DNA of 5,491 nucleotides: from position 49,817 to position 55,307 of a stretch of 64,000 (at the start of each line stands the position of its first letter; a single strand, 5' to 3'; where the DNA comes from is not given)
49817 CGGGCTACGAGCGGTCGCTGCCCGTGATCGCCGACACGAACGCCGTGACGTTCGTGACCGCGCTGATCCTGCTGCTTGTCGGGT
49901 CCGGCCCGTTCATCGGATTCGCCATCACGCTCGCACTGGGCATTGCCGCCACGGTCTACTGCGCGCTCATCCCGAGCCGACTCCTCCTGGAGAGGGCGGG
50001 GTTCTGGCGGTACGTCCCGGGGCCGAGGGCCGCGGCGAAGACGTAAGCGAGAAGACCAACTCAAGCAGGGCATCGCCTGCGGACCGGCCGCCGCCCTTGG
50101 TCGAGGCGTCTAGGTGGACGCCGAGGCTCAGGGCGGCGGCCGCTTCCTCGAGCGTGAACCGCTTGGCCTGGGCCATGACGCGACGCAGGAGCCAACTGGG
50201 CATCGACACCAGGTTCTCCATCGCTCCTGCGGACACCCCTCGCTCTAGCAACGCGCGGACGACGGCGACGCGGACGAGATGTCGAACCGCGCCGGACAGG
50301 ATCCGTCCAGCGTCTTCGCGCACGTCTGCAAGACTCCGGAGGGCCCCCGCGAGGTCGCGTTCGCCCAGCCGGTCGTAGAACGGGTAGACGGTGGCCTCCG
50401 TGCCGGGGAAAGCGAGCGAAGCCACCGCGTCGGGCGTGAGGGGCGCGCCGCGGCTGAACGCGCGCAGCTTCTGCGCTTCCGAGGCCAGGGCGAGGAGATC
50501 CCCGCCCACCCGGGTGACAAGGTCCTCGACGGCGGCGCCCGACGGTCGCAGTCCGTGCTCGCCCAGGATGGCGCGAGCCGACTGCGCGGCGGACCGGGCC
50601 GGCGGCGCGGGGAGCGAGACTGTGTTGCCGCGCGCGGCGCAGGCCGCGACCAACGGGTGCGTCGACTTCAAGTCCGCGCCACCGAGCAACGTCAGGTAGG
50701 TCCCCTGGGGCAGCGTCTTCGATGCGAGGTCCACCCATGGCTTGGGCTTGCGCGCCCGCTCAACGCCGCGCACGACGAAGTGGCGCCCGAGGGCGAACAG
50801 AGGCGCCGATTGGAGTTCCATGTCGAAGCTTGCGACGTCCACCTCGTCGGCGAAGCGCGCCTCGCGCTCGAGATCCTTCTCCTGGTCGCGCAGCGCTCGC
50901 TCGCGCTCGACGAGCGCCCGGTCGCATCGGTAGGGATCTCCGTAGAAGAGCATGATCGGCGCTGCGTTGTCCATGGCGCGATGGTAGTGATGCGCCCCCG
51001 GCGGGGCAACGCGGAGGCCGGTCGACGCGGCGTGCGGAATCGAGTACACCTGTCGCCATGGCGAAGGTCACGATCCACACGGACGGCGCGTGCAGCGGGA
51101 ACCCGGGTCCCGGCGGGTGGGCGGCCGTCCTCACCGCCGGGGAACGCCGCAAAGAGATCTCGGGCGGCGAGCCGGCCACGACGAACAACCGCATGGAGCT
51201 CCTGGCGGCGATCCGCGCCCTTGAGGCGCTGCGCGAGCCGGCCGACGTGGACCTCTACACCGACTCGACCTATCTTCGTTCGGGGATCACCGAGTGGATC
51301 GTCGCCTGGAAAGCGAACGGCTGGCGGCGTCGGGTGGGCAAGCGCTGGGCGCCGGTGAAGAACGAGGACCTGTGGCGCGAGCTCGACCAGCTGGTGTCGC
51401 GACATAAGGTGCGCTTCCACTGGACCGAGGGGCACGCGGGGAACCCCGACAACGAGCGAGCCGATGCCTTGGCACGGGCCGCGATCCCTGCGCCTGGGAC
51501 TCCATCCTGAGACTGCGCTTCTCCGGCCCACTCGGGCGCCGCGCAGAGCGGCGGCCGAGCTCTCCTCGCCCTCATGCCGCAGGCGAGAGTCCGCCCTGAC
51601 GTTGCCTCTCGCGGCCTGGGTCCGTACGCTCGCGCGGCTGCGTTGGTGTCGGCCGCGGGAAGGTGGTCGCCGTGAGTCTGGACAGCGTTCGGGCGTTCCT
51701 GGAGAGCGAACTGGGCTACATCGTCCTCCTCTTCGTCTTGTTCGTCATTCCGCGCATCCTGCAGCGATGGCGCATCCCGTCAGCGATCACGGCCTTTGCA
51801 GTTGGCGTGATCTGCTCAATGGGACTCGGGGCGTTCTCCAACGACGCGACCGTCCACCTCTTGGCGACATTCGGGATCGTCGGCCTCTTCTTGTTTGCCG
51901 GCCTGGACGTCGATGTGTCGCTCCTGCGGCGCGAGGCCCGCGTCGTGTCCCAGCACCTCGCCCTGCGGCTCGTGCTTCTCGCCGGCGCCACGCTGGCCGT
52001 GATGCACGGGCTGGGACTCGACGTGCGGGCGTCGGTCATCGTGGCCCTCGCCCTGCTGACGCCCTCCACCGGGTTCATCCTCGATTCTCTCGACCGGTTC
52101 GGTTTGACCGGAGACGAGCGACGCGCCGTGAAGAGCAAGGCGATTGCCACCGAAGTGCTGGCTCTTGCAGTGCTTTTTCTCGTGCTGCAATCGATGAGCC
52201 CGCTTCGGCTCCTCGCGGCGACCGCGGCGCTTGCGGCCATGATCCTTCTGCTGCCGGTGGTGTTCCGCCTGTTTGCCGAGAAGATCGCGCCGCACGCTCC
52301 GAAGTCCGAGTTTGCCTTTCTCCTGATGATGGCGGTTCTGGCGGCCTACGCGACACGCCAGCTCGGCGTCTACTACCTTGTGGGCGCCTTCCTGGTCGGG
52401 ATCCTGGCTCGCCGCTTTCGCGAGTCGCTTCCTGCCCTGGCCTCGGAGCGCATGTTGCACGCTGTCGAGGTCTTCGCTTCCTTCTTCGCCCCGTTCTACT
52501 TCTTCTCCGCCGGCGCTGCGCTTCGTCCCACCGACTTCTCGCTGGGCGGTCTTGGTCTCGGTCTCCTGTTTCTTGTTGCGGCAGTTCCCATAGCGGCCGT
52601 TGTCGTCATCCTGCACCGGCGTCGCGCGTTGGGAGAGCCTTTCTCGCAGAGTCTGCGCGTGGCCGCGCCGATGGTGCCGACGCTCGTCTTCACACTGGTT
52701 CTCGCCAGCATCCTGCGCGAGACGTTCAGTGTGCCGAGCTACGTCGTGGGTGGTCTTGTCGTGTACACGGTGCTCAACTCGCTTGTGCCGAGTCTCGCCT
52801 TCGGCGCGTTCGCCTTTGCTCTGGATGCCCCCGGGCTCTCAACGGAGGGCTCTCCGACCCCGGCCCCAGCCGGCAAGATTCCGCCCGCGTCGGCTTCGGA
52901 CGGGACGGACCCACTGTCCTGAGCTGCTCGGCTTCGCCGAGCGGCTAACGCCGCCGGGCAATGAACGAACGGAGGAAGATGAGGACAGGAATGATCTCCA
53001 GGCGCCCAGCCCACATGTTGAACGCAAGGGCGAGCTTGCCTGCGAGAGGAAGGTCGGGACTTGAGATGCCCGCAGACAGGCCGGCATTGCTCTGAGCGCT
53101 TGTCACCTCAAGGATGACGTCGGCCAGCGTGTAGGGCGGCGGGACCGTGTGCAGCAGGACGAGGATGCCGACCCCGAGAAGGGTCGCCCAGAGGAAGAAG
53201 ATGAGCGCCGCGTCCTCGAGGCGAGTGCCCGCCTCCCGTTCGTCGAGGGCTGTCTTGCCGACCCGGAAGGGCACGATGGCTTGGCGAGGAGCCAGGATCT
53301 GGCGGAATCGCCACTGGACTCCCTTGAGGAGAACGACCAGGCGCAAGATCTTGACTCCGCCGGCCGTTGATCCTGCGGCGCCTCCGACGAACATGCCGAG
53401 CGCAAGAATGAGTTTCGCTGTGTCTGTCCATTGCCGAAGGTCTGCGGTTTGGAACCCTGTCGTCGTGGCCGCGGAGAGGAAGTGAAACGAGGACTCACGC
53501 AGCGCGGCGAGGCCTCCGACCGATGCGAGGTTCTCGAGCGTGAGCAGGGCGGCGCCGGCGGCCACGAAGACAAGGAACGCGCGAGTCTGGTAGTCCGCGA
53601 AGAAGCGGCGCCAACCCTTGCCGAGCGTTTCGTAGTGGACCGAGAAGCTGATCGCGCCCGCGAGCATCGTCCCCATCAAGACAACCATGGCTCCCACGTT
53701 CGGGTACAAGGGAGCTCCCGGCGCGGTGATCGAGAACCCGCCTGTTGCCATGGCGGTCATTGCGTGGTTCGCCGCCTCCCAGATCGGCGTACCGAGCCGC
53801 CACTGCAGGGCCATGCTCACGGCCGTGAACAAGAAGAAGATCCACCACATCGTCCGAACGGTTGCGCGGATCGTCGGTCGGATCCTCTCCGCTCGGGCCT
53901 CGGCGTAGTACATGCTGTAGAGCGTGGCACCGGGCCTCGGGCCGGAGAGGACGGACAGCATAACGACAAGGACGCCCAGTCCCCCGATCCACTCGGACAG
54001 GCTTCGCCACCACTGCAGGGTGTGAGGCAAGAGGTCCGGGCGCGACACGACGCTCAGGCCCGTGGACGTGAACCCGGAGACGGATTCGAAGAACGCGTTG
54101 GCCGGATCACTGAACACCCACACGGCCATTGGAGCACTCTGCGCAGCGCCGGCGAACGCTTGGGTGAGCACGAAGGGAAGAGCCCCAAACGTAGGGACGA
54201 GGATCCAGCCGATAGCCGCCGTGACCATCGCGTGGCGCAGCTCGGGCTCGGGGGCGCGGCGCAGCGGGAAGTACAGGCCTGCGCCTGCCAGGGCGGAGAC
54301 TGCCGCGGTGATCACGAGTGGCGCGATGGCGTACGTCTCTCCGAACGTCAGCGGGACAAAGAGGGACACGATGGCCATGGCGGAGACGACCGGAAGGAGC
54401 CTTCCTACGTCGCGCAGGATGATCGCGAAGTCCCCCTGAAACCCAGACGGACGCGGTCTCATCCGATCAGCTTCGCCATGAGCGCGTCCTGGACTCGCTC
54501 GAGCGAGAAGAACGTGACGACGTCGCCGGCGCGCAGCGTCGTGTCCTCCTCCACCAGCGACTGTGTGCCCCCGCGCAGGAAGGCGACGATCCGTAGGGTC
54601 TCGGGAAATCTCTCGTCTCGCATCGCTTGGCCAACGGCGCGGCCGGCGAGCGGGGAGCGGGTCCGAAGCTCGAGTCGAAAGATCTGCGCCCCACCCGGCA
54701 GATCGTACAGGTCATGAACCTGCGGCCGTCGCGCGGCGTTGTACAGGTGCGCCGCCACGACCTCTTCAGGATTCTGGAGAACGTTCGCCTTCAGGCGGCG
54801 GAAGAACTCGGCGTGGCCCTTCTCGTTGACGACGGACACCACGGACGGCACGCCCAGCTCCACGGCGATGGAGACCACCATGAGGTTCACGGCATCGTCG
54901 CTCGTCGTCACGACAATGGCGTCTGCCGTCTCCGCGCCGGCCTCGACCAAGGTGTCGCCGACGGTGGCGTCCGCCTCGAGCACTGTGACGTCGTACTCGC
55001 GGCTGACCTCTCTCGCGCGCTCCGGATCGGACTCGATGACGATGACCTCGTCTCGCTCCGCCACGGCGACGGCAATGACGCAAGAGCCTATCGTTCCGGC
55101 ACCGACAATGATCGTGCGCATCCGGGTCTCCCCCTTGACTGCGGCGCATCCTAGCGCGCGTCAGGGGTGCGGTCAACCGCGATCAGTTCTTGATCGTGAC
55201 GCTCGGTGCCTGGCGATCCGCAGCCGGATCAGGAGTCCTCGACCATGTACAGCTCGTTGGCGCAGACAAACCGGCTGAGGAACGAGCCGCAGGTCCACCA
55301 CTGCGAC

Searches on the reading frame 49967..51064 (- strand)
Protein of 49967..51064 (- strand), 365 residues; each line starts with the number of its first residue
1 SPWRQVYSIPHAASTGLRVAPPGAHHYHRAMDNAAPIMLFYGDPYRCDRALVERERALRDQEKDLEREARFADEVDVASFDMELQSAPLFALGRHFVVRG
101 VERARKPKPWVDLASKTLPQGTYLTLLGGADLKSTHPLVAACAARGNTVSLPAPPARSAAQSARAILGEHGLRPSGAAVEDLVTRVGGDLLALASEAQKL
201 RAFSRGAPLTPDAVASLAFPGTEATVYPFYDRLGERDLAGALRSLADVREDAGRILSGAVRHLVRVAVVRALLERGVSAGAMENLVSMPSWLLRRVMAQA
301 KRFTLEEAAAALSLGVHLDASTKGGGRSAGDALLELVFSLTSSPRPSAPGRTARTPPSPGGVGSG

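Call 67: search_protein_families(library=pfam, proteins=[window:49967-51064:-], max_evalue=0.00001)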
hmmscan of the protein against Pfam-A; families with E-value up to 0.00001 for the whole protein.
window:49967-51064:- (365 aa): 1 family
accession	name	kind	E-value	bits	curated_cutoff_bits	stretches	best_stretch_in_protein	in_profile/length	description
PF21694.2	DNA_pol3_delta_C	-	9.7e-06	26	27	0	225-328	3-109/121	DNA polymerase III delta subunit, C-terminal domain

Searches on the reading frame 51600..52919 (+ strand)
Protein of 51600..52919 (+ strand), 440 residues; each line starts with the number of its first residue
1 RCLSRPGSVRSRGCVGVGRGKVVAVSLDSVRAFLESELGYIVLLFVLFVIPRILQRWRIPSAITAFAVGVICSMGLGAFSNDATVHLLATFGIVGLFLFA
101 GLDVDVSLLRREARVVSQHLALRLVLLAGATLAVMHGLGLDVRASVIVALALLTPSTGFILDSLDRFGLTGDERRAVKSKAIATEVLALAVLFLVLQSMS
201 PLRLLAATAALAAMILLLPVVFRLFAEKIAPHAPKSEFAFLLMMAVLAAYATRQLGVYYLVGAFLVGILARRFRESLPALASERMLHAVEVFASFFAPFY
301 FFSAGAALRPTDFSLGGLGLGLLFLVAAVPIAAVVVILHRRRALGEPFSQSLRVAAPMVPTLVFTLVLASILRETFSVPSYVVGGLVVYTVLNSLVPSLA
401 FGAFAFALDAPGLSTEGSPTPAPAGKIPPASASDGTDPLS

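Call 67: search_protein_families(library=pfam, proteins=[window:51600-52919:+], max_evalue=0.00001)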
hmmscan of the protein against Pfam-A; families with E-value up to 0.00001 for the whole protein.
window:51600-52919:+ (440 aa): 1 family
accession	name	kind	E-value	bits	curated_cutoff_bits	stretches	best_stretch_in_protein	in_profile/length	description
PF00999.27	Na_H_Exchanger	-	9.5e-19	67.9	26.2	1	46-396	3-364/375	Sodium/hydrogen exchanger, transmembrane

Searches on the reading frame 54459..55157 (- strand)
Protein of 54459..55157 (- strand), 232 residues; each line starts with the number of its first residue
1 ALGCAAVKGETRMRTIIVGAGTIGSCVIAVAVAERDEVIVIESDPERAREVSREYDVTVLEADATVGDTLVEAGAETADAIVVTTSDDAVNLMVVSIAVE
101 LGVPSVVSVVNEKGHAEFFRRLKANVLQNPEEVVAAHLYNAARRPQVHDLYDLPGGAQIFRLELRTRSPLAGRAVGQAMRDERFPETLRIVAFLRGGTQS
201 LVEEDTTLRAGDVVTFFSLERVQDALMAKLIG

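Call 67: search_protein_families(library=pfam, proteins=[window:54459-55157:-], max_evalue=0.00001)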
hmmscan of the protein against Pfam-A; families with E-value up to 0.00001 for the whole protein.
window:54459-55157:- (232 aa): 3 families
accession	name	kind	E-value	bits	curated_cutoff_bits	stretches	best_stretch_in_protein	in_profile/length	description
PF02254.24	TrkA_N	-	6.9e-23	81.6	23.8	1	16-129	2-115/116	TrkA-N domain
PF03435.24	Sacchrp_dh_NADP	-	4.8e-07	30.6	25.1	1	16-110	2-100/129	Saccharopine dehydrogenase NADP binding domain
PF02080.26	TrkA_C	-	6.7e-07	29.6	27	1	173-217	11-57/71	TrkA-C domain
